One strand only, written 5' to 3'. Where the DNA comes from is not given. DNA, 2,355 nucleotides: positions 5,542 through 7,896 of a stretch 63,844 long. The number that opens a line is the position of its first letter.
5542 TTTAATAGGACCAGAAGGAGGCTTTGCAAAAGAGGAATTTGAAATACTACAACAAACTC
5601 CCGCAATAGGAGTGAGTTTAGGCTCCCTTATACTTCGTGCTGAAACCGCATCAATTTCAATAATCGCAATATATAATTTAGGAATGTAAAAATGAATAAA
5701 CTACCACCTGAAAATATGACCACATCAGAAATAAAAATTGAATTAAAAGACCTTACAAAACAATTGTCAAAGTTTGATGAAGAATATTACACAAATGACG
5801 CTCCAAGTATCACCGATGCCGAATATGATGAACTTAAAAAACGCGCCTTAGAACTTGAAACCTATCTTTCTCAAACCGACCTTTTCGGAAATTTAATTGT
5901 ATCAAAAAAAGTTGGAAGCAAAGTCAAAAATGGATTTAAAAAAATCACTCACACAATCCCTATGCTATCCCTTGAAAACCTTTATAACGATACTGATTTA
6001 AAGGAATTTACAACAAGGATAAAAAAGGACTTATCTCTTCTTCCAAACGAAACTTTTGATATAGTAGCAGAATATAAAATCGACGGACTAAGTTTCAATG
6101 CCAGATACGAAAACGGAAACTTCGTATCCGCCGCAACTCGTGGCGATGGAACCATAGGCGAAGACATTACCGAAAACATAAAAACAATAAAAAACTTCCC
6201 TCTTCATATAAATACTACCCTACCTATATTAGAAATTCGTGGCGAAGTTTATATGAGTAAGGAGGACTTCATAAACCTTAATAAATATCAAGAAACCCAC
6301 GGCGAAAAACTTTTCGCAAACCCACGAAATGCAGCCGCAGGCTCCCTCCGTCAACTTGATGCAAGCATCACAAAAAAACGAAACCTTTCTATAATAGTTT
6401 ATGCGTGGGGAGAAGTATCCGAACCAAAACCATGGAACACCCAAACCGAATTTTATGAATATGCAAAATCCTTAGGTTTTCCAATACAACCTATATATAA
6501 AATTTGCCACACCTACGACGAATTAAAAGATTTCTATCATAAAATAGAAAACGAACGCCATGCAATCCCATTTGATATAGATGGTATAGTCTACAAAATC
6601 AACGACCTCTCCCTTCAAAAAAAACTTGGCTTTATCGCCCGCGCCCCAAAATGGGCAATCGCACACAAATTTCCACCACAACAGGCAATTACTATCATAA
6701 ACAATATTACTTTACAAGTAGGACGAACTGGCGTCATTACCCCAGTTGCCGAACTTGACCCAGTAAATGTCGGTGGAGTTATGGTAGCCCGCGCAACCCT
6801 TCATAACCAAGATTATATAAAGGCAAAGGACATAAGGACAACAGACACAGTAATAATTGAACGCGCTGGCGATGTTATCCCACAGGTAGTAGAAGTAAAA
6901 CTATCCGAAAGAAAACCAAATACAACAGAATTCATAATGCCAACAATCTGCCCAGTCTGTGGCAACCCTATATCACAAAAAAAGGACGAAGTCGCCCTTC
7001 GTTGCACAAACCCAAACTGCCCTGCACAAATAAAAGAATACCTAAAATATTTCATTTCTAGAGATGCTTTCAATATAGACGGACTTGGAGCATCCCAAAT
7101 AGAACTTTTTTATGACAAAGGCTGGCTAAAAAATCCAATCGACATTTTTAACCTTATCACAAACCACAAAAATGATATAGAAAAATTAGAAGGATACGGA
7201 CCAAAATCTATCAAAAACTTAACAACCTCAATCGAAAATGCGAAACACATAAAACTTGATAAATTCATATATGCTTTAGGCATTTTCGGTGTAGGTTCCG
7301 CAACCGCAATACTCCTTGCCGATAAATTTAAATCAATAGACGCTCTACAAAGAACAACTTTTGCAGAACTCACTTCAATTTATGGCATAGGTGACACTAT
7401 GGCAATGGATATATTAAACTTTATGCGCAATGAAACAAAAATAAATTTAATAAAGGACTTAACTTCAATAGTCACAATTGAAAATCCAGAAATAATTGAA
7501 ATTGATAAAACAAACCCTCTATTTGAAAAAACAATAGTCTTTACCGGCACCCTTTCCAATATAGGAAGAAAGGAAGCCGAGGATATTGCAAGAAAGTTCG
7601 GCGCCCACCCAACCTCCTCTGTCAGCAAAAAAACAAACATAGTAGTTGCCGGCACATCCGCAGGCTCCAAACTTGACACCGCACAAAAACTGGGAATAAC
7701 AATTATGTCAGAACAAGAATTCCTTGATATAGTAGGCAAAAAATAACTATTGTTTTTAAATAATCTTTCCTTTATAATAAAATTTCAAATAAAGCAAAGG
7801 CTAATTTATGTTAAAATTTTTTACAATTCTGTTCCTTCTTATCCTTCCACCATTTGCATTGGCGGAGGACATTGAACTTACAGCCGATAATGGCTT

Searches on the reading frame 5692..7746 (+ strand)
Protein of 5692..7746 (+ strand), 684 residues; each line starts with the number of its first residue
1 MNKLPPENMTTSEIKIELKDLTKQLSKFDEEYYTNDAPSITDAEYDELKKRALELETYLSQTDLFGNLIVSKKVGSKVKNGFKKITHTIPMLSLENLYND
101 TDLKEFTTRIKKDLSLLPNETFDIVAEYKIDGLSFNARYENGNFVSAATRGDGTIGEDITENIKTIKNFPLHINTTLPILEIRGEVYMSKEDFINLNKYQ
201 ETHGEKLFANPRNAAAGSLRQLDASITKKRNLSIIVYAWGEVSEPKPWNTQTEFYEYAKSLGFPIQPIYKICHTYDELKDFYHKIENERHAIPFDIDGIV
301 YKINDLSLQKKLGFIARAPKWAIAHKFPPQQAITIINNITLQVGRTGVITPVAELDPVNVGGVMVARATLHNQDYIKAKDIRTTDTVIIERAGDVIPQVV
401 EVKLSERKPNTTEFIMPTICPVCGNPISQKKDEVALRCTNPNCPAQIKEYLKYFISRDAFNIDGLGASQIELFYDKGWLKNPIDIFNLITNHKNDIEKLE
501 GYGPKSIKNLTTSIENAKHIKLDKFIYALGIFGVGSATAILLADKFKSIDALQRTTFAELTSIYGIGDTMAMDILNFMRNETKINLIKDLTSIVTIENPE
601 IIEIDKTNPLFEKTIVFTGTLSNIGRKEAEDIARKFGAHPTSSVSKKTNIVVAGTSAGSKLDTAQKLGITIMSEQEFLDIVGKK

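Call 25: search_protein_families(library=ncbifam, proteins=[window:5692-7746:+], max_evalue=1e-10)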
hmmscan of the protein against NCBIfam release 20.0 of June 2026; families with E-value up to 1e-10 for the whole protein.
window:5692-7746:+ (684 aa): 6 families
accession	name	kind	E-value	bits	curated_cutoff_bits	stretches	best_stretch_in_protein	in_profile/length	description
NF005932.1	PRK07956.1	equivalog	2e-244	813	369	1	18-680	3-663/664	NAD-dependent DNA ligase LigA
TIGR00575.1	dnlj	equivalog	1.7e-226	753.7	444.45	1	21-677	1-652/652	NAD-dependent DNA ligase LigA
NF010931.0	PRK14351.1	equivalog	6.4e-161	537.3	1051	1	5-681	23-682/692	NAD-dependent DNA ligase LigA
NF010930.0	PRK14350.1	equivalog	1.3e-121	407.1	652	1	12-679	3-663/669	NAD-dependent DNA ligase LigA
NF005987.0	PRK08097.1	equivalog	3.1e-55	187.7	498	1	8-590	24-552/562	NAD-dependent DNA ligase LigB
NF004844.0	PRK06195.1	equivalog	5.2e-11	42.5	373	0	589-663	200-274/309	DNA polymerase III subunit epsilon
